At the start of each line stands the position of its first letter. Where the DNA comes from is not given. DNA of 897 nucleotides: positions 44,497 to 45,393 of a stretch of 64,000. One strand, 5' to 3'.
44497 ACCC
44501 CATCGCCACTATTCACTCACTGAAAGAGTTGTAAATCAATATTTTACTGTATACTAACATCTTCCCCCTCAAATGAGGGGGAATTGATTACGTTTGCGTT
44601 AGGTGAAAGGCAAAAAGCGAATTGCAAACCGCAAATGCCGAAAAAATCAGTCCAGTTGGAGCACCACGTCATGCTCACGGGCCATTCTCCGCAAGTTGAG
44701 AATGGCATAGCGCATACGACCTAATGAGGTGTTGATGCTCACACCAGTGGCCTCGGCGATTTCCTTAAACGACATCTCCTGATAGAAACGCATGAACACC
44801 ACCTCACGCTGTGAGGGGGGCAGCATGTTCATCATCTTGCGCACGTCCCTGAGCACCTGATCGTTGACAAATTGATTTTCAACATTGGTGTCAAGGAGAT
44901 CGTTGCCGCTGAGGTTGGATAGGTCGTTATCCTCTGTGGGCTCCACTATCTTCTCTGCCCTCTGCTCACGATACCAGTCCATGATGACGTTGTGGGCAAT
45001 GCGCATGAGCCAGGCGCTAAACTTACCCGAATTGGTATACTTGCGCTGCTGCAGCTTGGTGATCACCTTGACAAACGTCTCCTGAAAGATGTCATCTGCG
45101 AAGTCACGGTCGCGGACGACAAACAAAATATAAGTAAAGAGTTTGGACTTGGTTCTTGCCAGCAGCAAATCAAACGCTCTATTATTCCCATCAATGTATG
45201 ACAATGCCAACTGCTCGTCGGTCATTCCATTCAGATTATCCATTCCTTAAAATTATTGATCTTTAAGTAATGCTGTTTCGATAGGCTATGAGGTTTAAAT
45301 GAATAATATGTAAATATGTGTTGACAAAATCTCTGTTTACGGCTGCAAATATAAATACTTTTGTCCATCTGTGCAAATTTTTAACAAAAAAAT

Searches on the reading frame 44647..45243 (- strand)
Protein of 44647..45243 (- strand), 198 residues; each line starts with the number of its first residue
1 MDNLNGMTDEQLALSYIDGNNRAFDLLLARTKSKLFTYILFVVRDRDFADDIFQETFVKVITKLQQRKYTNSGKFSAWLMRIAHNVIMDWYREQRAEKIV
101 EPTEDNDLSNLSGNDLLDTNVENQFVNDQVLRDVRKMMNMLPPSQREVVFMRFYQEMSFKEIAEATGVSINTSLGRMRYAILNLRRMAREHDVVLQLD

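Call 7: search_protein_families(library=pfam, proteins=[window:44647-45243:-])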
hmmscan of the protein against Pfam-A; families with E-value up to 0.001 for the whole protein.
window:44647-45243:- (198 aa): 4 families
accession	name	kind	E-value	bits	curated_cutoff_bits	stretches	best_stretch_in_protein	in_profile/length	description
PF08281.18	Sigma70_r4_2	-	1.3e-12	47.6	25.7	1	132-172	2-42/54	Sigma-70, region 4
PF04542.20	Sigma70_r2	-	3.3e-12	46.5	24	1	30-95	4-69/71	Sigma-70 region 2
PF04545.22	Sigma70_r4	-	1.4e-08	34.6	24.1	1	138-185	2-49/50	Sigma-70, region 4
PF07638.17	Sigma70_ECF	-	0.00059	20.2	21.1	1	54-180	54-175/185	ECF sigma factor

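Call 8: search_protein_families(library=ncbifam, proteins=[window:44647-45243:-])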
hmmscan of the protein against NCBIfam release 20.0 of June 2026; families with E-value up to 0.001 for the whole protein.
window:44647-45243:- (198 aa): 93 families (the best 25 are shown)
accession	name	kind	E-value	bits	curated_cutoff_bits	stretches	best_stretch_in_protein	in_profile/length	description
NF009166.1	PRK12513.1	equivalog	1.6e-45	155.2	206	1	6-190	6-188/193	RNA polymerase sigma factor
NF007216.0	PRK09638.1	equivalog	1.3e-26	93.4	194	1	8-191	4-177/180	RNA polymerase sigma factor SigY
TIGR02937.1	sigma70-ECF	superfamily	5.7e-26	91.1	42.9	1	24-186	3-163/165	sigma-70 family RNA polymerase sigma factor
TIGR02985.1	Sig70_bacteroi1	subfamily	5.6e-25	88.4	126.4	1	23-185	2-159/162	RNA polymerase sigma-70 factor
TIGR02952.1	Sig70_famx2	equivalog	5.8e-25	88.1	206.45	1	18-187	7-169/170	ECF subfamily RNA polymerase sigma factor, BldN family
NF004113.0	PRK05602.1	equivalog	6.6e-24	84.7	208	1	7-172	30-185/211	RNA polymerase sigma factor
TIGR02950.1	SigM_subfam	subfamily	2.4e-23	82.7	147.95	1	32-171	10-141/159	RNA polymerase sigma factor, SigM family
NF058625.1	sigma_PG0214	equivalog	9.8e-23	80.7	130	1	22-181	4-157/170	GFO_1088 family ECF-type sigma factor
TIGR02989.1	Sig-70_gvs1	subfamily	2.4e-22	79.5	124.55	1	23-174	2-147/158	RNA polymerase sigma-70 factor, Rhodopirellula/Verrucomicrobium family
NF008888.0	PRK11922.1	equivalog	8.8e-22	77.9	204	1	5-185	13-193/231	RNA polymerase sigma factor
NF007223.0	PRK09641.1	equivalog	9e-22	77.8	209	1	17-180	13-176/187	RNA polymerase sigma factor SigW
NF006930.0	PRK09415.1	subfamily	1.4e-21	77.1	198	1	14-190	8-177/179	RNA polymerase factor sigma C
NF007215.0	PRK09637.1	equivalog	1.8e-21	77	212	1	32-187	11-153/181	RNA polymerase sigma factor SigZ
TIGR02959.1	SigZ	equivalog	9e-21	74.4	168.65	1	32-187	5-147/170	RNA polymerase sigma factor SigZ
NF007228.0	PRK09646.1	subfamily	2.4e-20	73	226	1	11-186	19-188/194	ECF RNA polymerase sigma factor SigK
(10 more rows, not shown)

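Call 15: find_homologous_proteins(query=window:44647-45243:-, max_evalue=1e-30)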
Query window:44647-45243:- (198 aa): 7996 proteins with E <= 1e-30 among 8000 candidates; the best 120 are listed.
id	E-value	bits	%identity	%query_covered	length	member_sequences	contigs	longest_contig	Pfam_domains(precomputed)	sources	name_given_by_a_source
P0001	5.0e-124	428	100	100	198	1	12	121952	PF04545.23,PF04542.21,PF08281.19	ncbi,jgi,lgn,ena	jgi:RNA polymerase sigma-70 factor (ECF subfamily)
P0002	9.2e-124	428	99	100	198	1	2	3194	PF04545.23,PF04542.21,PF08281.19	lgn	-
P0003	2.6e-123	426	99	100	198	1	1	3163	PF04545.23,PF04542.21,PF08281.19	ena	-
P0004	3.2e-123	426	99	100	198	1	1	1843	PF04545.23,PF04542.21,PF08281.19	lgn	-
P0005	7.8e-123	425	99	100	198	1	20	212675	PF04545.23,PF04542.21,PF08281.19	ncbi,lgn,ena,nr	ncbi:MAG: sigma-70 family RNA polymerase sigma factor [Prevotella sp.]|nr:sigma-70 family RNA polyme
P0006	2.2e-122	423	98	100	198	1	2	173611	PF04545.23,PF04542.21,PF08281.19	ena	-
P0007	5.4e-122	422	98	100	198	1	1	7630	PF04545.23,PF04542.21,PF08281.19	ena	-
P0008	1.1e-121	421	98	100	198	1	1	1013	PF04545.23,PF04542.21,PF08281.19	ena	-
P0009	1.4e-121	420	98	100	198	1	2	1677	PF04545.23,PF04542.21,PF08281.19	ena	-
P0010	7.8e-120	415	95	100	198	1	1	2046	PF04545.23,PF04542.21,PF08281.19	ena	-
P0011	9.9e-120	414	100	97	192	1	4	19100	PF04545.23,PF04542.21,PF08281.19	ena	-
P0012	5.5e-115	399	92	100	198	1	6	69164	PF04545.23,PF04542.21,PF08281.19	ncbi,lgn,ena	-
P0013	1.6e-113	394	92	98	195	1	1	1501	PF04545.23,PF04542.21,PF08281.19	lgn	-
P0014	3.9e-113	393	91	100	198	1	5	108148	PF04545.23,PF04542.21,PF08281.19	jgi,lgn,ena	-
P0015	5.8e-112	389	91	100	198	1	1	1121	PF04545.23,PF04542.21,PF08281.19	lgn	-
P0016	1.2e-111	388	90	100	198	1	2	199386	PF04545.23,PF04542.21,PF08281.19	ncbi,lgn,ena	-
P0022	2.4e-108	377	86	100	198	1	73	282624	PF04545.23,PF04542.21,PF08281.19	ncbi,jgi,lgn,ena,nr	ncbi:MAG: sigma-70 family RNA polymerase sigma factor [Prevotella sp.]|nr:sigma-70 family RNA polyme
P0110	5.6e-105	366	83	100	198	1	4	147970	PF04545.23,PF04542.21,PF08281.19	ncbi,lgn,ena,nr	ncbi:MAG: sigma-70 family RNA polymerase sigma factor [Prevotella sp.]|nr:sigma-70 family RNA polyme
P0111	7.0e-105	366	84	100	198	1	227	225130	PF04545.23,PF04542.21,PF08281.19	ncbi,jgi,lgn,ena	-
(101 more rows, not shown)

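Call 16: find_encoding_contigs(protein=P0005, flank=6000, max_places=4)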
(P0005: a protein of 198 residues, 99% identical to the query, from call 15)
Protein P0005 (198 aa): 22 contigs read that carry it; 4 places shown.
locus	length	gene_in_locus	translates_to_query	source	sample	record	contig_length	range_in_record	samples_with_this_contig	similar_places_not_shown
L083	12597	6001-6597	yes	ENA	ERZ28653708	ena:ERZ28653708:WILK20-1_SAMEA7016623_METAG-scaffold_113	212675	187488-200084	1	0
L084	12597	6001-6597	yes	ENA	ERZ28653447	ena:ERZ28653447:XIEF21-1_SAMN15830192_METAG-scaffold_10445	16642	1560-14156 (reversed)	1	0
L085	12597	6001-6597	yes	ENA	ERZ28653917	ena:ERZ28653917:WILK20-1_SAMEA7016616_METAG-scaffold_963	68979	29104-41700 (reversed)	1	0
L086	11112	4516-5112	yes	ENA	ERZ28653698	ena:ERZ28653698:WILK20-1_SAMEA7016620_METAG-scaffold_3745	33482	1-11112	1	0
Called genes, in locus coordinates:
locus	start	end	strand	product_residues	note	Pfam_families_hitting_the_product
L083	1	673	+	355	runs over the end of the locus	PF16401:DUF5009 (weak)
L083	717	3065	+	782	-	PF07944:Beta-AFase-like_GH127_cat, PF20736:Glyco_hydro127M, PF16375:DUF4986, PF20620:DUF6805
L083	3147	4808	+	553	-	PF04616:Glyco_hydro_43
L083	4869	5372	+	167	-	PF00254:FKBP_C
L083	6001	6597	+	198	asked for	PF04542:Sigma70_r2, PF04545:Sigma70_r4, PF08281:Sigma70_r4_2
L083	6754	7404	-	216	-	PF00834:Ribul_P_3_epim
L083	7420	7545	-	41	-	-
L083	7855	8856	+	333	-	PF02885:Glycos_trans_3N, PF00591:Glycos_transf_3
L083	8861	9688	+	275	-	PF00218:IGPS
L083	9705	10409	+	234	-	PF00697:PRAI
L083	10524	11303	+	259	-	PF00290:Trp_syntA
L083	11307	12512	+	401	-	PF00291:PALP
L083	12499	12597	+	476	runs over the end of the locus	PF04715:, PF00425:Chorismate_bind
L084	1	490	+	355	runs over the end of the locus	PF16401:DUF5009 (weak)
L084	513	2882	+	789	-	PF07944:Beta-AFase-like_GH127_cat, PF20736:Glyco_hydro127M, PF16375:DUF4986, PF20620:DUF6805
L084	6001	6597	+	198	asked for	PF04542:Sigma70_r2, PF04545:Sigma70_r4, PF08281:Sigma70_r4_2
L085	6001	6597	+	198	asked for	PF04542:Sigma70_r2, PF04545:Sigma70_r4, PF08281:Sigma70_r4_2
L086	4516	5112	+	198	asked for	PF04542:Sigma70_r2, PF04545:Sigma70_r4, PF08281:Sigma70_r4_2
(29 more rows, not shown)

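Call 17: find_encoding_contigs(protein=P0012, flank=6000, max_places=3)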
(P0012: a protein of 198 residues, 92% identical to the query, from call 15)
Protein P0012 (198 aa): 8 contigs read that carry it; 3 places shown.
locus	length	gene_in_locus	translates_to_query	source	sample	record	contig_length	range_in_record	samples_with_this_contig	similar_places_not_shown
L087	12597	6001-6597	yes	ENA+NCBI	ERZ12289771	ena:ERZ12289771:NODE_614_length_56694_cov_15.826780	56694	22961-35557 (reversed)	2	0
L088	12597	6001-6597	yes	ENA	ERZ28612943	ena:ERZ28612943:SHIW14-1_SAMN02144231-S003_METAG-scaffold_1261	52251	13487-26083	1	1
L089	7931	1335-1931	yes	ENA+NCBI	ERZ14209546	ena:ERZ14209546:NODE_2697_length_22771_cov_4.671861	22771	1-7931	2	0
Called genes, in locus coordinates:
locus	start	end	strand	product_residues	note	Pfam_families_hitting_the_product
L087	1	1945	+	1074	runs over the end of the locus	PF00328:His_Phos_2 (faint), PF17678:Glyco_hydro_92N, PF07971:Glyco_hydro_92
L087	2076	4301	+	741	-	PF12971:NAGLU_N, PF05089:NAGLU, PF12972:NAGLU_C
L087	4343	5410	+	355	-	PF07786:HGSNAT_cat, PF16401:DUF5009 (weak)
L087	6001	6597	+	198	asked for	PF04542:Sigma70_r2, PF04545:Sigma70_r4, PF08281:Sigma70_r4_2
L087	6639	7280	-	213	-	PF00834:Ribul_P_3_epim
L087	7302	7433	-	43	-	-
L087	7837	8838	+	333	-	PF02885:Glycos_trans_3N, PF00591:Glycos_transf_3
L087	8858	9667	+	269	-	PF00218:IGPS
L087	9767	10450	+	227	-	PF00697:PRAI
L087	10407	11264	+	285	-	PF00290:Trp_syntA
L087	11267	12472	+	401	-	PF00291:PALP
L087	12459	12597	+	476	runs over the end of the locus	PF04715:, PF00425:Chorismate_bind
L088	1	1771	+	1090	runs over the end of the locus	PF00328:His_Phos_2 (faint), PF17678:Glyco_hydro_92N, PF07971:Glyco_hydro_92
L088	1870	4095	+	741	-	PF12971:NAGLU_N, PF05089:NAGLU, PF12972:NAGLU_C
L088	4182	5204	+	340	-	PF16401:DUF5009 (weak)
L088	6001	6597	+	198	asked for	PF04542:Sigma70_r2, PF04545:Sigma70_r4, PF08281:Sigma70_r4_2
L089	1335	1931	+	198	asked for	PF04542:Sigma70_r2, PF04545:Sigma70_r4, PF08281:Sigma70_r4_2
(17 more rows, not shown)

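Call 18: find_encoding_contigs(protein=P0014, flank=6000, max_places=3)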
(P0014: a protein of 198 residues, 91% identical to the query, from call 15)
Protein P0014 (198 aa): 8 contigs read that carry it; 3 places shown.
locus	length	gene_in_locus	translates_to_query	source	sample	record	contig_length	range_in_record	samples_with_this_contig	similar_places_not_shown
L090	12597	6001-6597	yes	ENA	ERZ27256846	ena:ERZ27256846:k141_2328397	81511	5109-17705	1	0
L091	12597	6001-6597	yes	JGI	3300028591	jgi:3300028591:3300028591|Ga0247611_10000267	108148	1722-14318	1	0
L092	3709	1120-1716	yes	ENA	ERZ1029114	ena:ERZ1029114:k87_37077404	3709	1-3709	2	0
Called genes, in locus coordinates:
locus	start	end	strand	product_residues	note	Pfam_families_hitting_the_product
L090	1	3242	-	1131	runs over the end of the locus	PF13086:AAA_11, PF13245:AAA_19, PF13604:AAA_30, PF13086:AAA_11, PF13087:AAA_12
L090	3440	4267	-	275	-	-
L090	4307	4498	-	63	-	-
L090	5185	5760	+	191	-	-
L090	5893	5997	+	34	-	-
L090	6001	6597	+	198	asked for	PF04542:Sigma70_r2, PF04545:Sigma70_r4, PF08281:Sigma70_r4_2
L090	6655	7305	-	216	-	PF00834:Ribul_P_3_epim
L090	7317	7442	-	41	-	-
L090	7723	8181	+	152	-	-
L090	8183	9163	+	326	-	PF01734:Patatin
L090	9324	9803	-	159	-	-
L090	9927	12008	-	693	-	PF01270:Glyco_hydro_8, PF14315:DUF4380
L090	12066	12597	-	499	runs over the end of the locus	PF26550:Tricorn_2nd (faint), PF07676:PD40 (weak), PF26549:Tricorn_N (weak)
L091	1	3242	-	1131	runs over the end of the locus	PF13086:AAA_11, PF13245:AAA_19, PF13604:AAA_30, PF13086:AAA_11, PF13087:AAA_12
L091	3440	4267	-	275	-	-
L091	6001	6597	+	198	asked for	PF04542:Sigma70_r2, PF04545:Sigma70_r4, PF08281:Sigma70_r4_2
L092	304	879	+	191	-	-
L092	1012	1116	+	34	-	-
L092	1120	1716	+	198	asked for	PF04542:Sigma70_r2, PF04545:Sigma70_r4, PF08281:Sigma70_r4_2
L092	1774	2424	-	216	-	PF00834:Ribul_P_3_epim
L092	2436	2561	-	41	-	-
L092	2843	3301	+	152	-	-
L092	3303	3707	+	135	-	?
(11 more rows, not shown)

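Call 19: find_encoding_contigs(protein=P0016, flank=6000, max_places=3)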
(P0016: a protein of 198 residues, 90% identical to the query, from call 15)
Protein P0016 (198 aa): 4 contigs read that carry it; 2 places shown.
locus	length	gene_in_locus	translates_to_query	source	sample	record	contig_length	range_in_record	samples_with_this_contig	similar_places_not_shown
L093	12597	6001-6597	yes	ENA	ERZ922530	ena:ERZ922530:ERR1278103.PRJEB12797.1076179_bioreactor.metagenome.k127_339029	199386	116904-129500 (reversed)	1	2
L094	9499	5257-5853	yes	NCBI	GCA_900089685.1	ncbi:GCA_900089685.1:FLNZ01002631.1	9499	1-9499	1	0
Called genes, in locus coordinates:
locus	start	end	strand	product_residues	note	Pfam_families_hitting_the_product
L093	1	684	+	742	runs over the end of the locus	PF12971:NAGLU_N, PF05089:NAGLU, PF12972:NAGLU_C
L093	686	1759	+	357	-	PF16401:DUF5009 (weak)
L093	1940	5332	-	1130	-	PF13538:UvrD_C_2 (faint), PF13086:AAA_11, PF13245:AAA_19, PF13604:AAA_30, PF13086:AAA_11, PF13087:AAA_12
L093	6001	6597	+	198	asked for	PF04542:Sigma70_r2, PF04545:Sigma70_r4, PF08281:Sigma70_r4_2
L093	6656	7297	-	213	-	PF00834:Ribul_P_3_epim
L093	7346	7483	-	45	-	-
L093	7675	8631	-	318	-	-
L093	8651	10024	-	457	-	PF00069:Pkinase, PF07714:PK_Tyr_Ser-Thr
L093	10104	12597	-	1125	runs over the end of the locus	PF00069:Pkinase, PF07714:PK_Tyr_Ser-Thr, PF14531:Kinase-like (weak), PF05593:RHS_repeat (faint)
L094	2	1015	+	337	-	?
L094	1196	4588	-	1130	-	PF13538:UvrD_C_2 (faint), PF13086:AAA_11, PF13245:AAA_19, PF13604:AAA_30, PF13086:AAA_11, PF13087:AAA_12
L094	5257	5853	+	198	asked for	PF04542:Sigma70_r2, PF04545:Sigma70_r4, PF08281:Sigma70_r4_2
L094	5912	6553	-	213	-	PF00834:Ribul_P_3_epim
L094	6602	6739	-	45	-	-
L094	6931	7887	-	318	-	-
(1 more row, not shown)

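Call 24: find_encoding_contigs(protein=P0022, flank=5000, max_places=5)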
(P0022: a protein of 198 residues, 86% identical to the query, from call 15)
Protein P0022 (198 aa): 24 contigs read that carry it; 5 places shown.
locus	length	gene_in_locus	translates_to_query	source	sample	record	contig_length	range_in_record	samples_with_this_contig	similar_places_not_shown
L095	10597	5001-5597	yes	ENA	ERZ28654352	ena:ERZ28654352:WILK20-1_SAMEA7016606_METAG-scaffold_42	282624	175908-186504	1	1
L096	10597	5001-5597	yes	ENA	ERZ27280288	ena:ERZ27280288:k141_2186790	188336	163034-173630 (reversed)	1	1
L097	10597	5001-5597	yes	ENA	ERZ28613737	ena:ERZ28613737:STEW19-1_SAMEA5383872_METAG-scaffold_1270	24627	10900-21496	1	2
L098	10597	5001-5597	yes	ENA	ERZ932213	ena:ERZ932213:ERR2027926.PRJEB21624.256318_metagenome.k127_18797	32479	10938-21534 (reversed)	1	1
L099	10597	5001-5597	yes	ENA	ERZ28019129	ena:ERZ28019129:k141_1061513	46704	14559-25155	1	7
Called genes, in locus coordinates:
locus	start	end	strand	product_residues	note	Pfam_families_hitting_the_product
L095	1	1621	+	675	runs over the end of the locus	PF03993:DUF349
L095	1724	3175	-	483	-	PF04389:Peptidase_M28 (weak), PF01546:Peptidase_M20, PF07687:M20_dimer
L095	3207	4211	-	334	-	PF03706:LPG_synthase_TM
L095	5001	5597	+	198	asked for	PF04542:Sigma70_r2, PF04545:Sigma70_r4, PF08281:Sigma70_r4_2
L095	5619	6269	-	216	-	PF00834:Ribul_P_3_epim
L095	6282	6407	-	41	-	-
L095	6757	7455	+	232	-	PF00697:PRAI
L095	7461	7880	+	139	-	PF03061:4HBT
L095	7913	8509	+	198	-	-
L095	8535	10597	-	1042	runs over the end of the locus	PF19815:DUF6298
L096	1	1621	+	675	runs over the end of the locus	PF03993:DUF349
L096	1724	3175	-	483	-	PF04389:Peptidase_M28 (weak), PF01546:Peptidase_M20, PF07687:M20_dimer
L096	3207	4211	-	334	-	PF03706:LPG_synthase_TM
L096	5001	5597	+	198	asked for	PF04542:Sigma70_r2, PF04545:Sigma70_r4, PF08281:Sigma70_r4_2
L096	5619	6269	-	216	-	PF00834:Ribul_P_3_epim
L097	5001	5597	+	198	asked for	PF04542:Sigma70_r2, PF04545:Sigma70_r4, PF08281:Sigma70_r4_2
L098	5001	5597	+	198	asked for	PF04542:Sigma70_r2, PF04545:Sigma70_r4, PF08281:Sigma70_r4_2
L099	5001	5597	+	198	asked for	PF04542:Sigma70_r2, PF04545:Sigma70_r4, PF08281:Sigma70_r4_2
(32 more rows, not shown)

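Call 25: find_encoding_contigs(protein=P0111, flank=5000, max_places=5)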
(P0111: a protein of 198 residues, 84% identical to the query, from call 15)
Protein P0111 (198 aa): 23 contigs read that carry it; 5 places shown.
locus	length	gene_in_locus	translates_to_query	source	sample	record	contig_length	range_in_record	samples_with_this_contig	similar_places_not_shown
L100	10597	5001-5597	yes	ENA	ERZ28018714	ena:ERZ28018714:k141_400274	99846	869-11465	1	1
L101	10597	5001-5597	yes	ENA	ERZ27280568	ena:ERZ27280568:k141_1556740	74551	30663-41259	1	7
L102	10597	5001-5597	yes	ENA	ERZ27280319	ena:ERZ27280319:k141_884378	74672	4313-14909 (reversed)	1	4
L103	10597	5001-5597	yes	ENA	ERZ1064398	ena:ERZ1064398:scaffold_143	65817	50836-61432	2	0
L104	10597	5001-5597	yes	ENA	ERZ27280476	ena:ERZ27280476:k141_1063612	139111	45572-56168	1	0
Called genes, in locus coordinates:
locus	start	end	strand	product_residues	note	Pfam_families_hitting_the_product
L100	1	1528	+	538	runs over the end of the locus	PF09820:AAA-ATPase_like, PF08011:PDDEXK_9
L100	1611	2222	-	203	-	PF00239:Resolvase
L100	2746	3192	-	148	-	PF11396:PepSY_like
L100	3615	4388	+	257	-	-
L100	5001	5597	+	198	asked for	PF04542:Sigma70_r2, PF04545:Sigma70_r4, PF08281:Sigma70_r4_2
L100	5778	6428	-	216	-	PF00834:Ribul_P_3_epim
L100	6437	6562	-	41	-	-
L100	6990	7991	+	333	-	PF02885:Glycos_trans_3N, PF00591:Glycos_transf_3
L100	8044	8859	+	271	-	PF00218:IGPS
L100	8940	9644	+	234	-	PF00697:PRAI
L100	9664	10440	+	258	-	PF00290:Trp_syntA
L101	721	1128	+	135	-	-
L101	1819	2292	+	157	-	-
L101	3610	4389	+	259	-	-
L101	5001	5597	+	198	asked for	PF04542:Sigma70_r2, PF04545:Sigma70_r4, PF08281:Sigma70_r4_2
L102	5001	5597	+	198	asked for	PF04542:Sigma70_r2, PF04545:Sigma70_r4, PF08281:Sigma70_r4_2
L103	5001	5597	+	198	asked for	PF04542:Sigma70_r2, PF04545:Sigma70_r4, PF08281:Sigma70_r4_2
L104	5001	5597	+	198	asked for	PF04542:Sigma70_r2, PF04545:Sigma70_r4, PF08281:Sigma70_r4_2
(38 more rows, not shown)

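Call 26: find_encoding_contigs(protein=P0110, flank=5000, max_places=4)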
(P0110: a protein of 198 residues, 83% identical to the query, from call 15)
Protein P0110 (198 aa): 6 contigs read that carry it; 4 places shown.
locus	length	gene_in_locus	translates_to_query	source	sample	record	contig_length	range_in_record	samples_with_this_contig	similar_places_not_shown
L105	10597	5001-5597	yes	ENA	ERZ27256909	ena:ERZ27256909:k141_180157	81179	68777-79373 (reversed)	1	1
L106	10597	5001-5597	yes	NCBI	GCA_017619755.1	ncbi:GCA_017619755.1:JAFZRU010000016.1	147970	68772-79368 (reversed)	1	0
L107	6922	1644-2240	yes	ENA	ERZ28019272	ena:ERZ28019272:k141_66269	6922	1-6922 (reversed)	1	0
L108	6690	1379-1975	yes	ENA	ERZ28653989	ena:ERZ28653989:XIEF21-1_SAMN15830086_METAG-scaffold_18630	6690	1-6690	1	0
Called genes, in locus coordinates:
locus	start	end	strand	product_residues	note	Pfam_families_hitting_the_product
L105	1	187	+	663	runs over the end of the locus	?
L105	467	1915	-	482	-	PF01546:Peptidase_M20, PF07687:M20_dimer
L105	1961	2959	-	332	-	PF03706:LPG_synthase_TM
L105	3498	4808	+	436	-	-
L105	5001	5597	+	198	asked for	PF04542:Sigma70_r2, PF04545:Sigma70_r4, PF08281:Sigma70_r4_2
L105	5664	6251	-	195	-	PF00834:Ribul_P_3_epim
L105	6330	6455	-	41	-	-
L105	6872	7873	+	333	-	PF02885:Glycos_trans_3N, PF00591:Glycos_transf_3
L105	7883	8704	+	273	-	PF00218:IGPS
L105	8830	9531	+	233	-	PF00697:PRAI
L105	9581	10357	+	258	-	PF00290:Trp_syntA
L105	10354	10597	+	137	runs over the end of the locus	PF03061:4HBT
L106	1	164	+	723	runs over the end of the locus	PF03993:DUF349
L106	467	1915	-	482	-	PF01546:Peptidase_M20, PF07687:M20_dimer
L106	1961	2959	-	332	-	PF03706:LPG_synthase_TM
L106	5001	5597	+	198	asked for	PF04542:Sigma70_r2, PF04545:Sigma70_r4, PF08281:Sigma70_r4_2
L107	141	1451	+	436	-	-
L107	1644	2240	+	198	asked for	PF04542:Sigma70_r2, PF04545:Sigma70_r4, PF08281:Sigma70_r4_2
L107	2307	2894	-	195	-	PF00834:Ribul_P_3_epim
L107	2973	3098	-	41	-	-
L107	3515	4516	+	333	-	PF02885:Glycos_trans_3N, PF00591:Glycos_transf_3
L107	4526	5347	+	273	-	PF00218:IGPS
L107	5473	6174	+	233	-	PF00697:PRAI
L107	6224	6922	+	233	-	?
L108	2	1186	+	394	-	?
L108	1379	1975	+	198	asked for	PF04542:Sigma70_r2, PF04545:Sigma70_r4, PF08281:Sigma70_r4_2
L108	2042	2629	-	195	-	PF00834:Ribul_P_3_epim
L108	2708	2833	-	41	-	-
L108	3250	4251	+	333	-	PF02885:Glycos_trans_3N, PF00591:Glycos_transf_3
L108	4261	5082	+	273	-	PF00218:IGPS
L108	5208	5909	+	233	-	PF00697:PRAI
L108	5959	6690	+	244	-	?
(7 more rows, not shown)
